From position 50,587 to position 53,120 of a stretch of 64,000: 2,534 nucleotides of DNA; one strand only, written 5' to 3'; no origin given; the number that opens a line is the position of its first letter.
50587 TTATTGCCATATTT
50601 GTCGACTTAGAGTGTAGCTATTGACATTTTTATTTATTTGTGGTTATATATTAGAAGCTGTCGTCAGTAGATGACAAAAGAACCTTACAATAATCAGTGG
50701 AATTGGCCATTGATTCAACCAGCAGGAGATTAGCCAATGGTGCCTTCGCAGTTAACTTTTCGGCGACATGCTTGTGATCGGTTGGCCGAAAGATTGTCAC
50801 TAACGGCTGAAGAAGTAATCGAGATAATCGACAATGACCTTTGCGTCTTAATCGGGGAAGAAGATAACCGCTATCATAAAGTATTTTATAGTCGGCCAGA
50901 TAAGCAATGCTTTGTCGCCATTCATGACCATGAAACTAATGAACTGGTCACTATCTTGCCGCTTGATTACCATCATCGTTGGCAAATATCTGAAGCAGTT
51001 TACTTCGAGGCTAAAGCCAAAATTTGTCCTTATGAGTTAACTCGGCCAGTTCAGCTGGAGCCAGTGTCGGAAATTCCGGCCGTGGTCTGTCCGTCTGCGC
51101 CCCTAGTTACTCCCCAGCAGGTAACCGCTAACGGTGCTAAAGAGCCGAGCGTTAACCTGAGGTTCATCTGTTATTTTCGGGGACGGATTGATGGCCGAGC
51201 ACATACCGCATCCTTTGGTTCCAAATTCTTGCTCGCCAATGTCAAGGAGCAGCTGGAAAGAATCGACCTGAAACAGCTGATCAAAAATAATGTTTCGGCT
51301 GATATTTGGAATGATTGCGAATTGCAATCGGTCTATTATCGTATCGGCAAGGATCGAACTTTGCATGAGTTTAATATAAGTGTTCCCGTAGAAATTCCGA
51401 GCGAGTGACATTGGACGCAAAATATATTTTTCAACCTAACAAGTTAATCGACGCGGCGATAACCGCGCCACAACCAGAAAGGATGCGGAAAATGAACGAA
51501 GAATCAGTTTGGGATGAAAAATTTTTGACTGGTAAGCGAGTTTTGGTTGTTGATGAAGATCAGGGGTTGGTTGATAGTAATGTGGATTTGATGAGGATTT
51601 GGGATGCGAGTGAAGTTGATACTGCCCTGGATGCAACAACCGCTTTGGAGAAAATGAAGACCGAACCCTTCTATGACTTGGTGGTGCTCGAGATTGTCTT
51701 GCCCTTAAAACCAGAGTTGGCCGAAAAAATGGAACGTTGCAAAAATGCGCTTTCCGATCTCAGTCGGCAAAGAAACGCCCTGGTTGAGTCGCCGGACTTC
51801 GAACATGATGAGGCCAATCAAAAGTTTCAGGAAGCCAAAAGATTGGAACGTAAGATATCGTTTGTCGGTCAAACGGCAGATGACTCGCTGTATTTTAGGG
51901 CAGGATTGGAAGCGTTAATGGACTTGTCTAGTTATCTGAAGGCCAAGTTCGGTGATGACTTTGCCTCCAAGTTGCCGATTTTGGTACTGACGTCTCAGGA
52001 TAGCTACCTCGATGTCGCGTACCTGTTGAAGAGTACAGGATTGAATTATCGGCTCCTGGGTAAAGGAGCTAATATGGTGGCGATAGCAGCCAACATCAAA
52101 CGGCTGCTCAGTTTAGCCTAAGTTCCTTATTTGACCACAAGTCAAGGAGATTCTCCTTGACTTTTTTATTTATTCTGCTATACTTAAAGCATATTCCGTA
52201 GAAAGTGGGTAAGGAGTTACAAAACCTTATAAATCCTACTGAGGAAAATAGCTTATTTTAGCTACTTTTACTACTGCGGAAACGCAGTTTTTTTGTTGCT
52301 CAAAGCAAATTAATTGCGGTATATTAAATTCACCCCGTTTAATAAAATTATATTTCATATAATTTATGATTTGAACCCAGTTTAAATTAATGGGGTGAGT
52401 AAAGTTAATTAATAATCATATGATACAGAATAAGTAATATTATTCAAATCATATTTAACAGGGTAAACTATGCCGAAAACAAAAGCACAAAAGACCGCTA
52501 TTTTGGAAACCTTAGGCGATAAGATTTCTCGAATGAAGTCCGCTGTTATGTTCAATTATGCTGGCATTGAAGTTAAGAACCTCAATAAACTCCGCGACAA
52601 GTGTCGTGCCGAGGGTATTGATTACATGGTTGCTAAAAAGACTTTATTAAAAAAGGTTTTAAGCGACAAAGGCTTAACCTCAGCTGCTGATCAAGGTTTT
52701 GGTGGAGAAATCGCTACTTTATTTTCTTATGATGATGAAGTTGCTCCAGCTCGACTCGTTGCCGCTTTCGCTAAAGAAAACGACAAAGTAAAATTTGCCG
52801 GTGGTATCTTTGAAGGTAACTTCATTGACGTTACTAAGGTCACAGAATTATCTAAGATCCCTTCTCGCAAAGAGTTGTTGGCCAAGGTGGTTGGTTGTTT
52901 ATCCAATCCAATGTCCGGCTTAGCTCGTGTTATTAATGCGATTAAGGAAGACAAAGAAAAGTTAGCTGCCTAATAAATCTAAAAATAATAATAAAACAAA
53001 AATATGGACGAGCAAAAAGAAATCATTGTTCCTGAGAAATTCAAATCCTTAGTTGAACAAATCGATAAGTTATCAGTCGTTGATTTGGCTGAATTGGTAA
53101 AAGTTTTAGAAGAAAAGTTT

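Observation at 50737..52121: GC-elevated two-gene island between murA and rplJ: DUF4258-like toxin-domain protein + pseudo-receiver protein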

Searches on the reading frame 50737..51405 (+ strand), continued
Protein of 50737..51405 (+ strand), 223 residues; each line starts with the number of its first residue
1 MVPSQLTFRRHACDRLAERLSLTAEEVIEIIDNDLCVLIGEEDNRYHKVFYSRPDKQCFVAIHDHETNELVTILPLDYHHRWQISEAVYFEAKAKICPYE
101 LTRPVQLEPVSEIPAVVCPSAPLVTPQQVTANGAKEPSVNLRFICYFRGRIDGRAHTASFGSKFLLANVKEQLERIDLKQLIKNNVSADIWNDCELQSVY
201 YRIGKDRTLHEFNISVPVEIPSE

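Call 106: find_encoding_contigs(protein=P0011, flank=4000, max_places=2)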
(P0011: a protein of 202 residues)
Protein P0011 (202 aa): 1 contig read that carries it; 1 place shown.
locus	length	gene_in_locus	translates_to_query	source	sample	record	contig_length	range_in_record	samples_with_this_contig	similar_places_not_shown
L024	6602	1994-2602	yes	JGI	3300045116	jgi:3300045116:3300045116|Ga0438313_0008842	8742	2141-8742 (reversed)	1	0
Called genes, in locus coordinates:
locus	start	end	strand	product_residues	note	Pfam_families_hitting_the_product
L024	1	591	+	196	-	?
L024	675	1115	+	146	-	-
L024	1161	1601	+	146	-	-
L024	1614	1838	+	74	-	-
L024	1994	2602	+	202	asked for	-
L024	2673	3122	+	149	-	PF01281:Ribosomal_L9_N, PF03948:Ribosomal_L9_C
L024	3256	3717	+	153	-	-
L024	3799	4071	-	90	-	PF01016:Ribosomal_L27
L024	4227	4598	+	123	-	-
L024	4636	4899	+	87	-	-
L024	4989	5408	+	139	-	-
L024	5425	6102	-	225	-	PF13482:RNase_H_2, PF10108:DNA_pol_B_exo2, PF03104:DNA_pol_B_exo1 (weak)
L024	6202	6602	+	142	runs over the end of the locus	-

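Call 107: find_encoding_contigs(protein=P0012, flank=4000, max_places=2)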
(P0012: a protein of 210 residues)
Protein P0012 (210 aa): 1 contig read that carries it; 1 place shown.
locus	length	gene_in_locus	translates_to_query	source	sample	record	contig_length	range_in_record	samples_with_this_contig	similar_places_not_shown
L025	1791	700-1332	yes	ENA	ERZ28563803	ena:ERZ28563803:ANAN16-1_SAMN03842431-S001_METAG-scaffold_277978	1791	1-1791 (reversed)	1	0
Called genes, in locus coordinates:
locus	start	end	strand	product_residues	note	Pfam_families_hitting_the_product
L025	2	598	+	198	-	?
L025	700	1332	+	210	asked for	-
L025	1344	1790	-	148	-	?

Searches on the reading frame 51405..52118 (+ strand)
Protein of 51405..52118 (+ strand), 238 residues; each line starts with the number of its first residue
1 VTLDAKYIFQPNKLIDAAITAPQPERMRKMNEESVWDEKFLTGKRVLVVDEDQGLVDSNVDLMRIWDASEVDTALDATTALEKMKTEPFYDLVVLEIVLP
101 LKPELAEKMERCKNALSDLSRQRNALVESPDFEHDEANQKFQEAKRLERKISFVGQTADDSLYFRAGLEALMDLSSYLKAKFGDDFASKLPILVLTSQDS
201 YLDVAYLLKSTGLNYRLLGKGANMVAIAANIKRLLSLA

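Call 3: search_protein_families(library=pfam, proteins=[window:51405-52118:+], max_evalue=10)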
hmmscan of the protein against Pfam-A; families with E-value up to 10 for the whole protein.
window:51405-52118:+ (238 aa): 2 families
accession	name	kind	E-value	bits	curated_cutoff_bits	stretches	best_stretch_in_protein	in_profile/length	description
PF08656.15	DASH_Dad3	-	0.045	14.2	23.1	1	104-155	14-55/76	DASH complex subunit Dad3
PF10051.14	DUF2286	-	0.08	13.1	24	1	91-155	49-109/138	Uncharacterized protein conserved in archaea (DUF2286)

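Call 5: search_protein_families(library=phrogs, proteins=[window:51405-52118:+], max_evalue=1)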
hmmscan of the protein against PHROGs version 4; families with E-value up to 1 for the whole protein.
window:51405-52118:+ (238 aa): 3 families
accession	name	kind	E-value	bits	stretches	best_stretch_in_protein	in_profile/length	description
phrog_731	-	unknown function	4.1e-05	24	1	44-100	2-56/227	-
phrog_5982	-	unknown function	0.041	12.7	1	42-101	867-925/1030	-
phrog_3397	-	unknown function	0.14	13.7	1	27-79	34-85/87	-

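Call 6: search_protein_families(library=ncbifam, proteins=[window:51405-52118:+], max_evalue=1)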
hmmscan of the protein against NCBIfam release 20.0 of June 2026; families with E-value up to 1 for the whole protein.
window:51405-52118:+ (238 aa): 7 families
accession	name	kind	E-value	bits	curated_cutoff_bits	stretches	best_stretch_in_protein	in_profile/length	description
NF041832.1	near_NosP_CTERM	subfamily_domain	0.0027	16.8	400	1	24-113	232-321/370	NahK/ErcS family hybrid sensor histidine kinase/response regulator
NF040534.1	resp_reg_YycF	equivalog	0.0037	16.5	340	1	44-104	1-59/231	response regulator YycF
NF041733.1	resp_reg_CseB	equivalog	0.0063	15.9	350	1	45-100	2-55/228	two-component system response regulator CseB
NF007005.1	PRK09468.1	equivalog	0.055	12.9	331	1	44-104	4-62/237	osmolarity response regulator transcription factor OmpR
NF045717.1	DVU0259_DivK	exception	0.056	13.6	160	1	44-100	3-57/117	DVU0259 family response regulator domain-containing protein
NF007969.0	PRK10693.1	equivalog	0.093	11.7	329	1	38-101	2-63/337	two-component system response regulator RssB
NF040689.1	MtrAB_MtrA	equivalog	0.12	11.7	300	1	46-102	1-55/219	MtrAB system response regulator MtrA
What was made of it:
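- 51534..51704 (+): ORF2 REC N-half (residues 44-100). The acidic pocket is D50/E51/D52. Glu96 (codon 51690-51692) sits at the phospho-acceptor position. NCBIfam REC hits on residues 44-104 (call 6).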

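Call 7: search_protein_families(library=padloc, proteins=[window:51405-52118:+], max_evalue=1)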
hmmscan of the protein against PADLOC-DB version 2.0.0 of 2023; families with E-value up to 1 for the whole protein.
window:51405-52118:+ (238 aa): 1 family
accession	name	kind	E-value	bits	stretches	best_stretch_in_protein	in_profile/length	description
PDLC04726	PDC-M60C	-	0.00033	17.6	1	46-123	3-81/407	-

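Call 10: find_homologous_proteins(query=window:51405-52118:+, max_evalue=0.001)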
Query window:51405-52118:+ (238 aa): 1 proteins with E <= 0.001 among 2454 candidates.
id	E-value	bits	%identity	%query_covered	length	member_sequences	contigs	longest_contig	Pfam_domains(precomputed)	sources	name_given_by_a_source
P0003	1.3e-146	504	100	99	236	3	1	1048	-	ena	-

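Call 13: find_encoding_contigs(protein=P0003, flank=10000)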
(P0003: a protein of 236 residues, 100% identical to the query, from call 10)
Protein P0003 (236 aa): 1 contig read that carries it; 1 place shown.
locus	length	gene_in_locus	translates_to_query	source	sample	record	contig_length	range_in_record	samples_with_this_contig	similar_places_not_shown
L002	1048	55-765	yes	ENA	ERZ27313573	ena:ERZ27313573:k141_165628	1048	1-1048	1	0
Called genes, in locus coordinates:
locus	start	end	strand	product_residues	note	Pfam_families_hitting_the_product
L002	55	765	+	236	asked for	-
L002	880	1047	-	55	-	?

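Call 102: search_dna_similar(query=window:51492-52118:+, collection=plasmids, mode=protein, max_evalue=0.01, max_rows=8)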
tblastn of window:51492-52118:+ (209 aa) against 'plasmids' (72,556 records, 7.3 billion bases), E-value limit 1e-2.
No match.

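Call 103: search_dna_similar(query=window:51492-52118:+, collection=phages, mode=protein, max_evalue=0.01, max_rows=8)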
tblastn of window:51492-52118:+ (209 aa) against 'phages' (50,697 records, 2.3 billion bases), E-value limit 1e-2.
No match.

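Call 104: find_related_loci(query=window:51492-52118:+, collection=viral_contigs, flank=5000)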
Query window:51492-52118:+ (209 aa) in viral_contigs; peptide patterns used: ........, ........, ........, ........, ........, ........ (x = any residue, [..] = any of these).
13 stretches matched a pattern, but none encodes a relative of the query by tblastn (E <= 1e-3).
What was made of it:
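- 51405..52121 (+): ORF2, longest frame 238 aa from GTG. The probable real start is ATG 51492 (209 aa). It is an orphan aspartate-less receiver domain protein. No match in plasmids, phages or viral contigs (calls 102-104).
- It is an orphan with no homologs (calls 10, 102-104).
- Tried and rejected: None found (calls 102-104).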

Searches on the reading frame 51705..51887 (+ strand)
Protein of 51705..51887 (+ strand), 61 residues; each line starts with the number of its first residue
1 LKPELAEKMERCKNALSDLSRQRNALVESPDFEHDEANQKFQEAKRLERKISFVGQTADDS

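Call 45: search_protein_families(library=pfam, proteins=[window:51705-51887:+], max_evalue=10)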
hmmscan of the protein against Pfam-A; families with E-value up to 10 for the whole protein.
seq(61 aa): 2 families
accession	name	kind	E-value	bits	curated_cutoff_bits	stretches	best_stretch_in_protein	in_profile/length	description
PF08656.15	DASH_Dad3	-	0.0038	17.7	23.1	1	4-55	14-55/76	DASH complex subunit Dad3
PF18160.6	SLATT_5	-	0.13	12.1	29.5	1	6-39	92-125/192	SMODS and SLOG-associating 2TM effector domain family 5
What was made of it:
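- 51705..51893 (+): ORF2 insertion (residues 101-163), charged and helical, between beta3 and alpha3 of the REC fold. Alone it gives only coiled-coil-type noise hits (call 45).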

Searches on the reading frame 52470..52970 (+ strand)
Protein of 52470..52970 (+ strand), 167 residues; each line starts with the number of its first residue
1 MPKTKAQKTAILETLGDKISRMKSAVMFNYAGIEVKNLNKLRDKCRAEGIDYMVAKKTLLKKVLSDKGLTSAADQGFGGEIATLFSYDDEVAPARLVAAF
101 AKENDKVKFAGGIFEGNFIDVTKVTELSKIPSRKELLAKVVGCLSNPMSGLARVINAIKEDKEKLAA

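Call 61: list_cluster_members(proteins=[P0001, P0003, window:52470-52970:+, window:49302-50552:-])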
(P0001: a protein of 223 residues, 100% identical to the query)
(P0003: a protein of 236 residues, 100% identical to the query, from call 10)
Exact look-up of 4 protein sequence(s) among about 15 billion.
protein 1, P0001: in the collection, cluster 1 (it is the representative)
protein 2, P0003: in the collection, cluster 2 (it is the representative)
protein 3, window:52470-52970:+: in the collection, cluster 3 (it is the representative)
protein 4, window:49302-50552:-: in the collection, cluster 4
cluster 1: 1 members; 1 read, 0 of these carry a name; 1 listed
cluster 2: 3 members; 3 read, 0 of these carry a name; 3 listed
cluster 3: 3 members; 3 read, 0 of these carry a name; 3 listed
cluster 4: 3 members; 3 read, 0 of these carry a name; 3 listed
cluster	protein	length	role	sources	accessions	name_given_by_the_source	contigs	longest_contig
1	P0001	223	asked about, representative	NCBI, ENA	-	-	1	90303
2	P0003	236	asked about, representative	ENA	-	-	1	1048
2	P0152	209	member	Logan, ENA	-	-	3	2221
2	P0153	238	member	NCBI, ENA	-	-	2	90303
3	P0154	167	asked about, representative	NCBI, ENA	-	-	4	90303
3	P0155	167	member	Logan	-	-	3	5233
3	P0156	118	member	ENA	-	-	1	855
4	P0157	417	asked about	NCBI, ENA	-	-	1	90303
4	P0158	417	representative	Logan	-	-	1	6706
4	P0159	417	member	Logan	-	-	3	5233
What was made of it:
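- Gene callers disagree on its start: 238, 236 or 209 aa (call 61).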
